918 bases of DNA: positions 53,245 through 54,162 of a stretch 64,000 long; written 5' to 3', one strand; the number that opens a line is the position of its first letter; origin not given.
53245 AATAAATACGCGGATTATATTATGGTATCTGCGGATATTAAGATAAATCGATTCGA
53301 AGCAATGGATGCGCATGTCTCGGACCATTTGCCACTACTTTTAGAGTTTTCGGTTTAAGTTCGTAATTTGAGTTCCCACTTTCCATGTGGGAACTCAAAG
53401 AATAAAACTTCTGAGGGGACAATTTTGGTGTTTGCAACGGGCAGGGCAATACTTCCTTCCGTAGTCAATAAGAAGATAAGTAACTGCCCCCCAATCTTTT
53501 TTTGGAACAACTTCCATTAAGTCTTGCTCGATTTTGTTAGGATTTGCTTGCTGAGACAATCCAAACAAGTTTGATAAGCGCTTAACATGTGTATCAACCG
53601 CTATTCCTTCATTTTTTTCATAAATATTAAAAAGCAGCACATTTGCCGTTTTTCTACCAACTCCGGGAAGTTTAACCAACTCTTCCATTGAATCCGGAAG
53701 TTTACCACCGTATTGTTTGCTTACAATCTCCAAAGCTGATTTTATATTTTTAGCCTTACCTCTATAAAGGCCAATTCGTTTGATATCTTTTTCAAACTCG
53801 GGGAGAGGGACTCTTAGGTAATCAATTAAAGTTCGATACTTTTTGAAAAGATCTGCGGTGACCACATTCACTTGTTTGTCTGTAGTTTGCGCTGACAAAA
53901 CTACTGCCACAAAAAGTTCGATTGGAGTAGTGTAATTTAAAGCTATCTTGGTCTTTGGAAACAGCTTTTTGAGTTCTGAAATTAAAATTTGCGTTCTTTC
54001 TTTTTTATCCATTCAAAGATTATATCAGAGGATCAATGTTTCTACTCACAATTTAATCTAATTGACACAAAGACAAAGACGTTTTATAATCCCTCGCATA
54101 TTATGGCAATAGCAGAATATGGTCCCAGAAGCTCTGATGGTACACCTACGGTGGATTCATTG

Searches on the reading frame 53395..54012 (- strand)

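Call 61: search_protein_families(library=pfam, proteins=[window:53395-54012:-], max_evalue=0.001)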
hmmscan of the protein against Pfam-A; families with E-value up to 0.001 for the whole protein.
window:53395-54012:- (205 aa): 3 families
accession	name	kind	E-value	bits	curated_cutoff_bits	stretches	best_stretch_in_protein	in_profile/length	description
PF00730.31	HhH-GPD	-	9.7e-21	74.6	26.2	1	35-171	1-108/108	HhH-GPD superfamily base excision DNA repair protein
PF00633.29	HHH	-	1.7e-09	37.5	24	1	101-127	2-28/30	Helix-hairpin-helix motif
PF21176.3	RecR_HhH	-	0.00024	21.3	27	1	109-134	5-30/45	RecR, helix-hairpin-helix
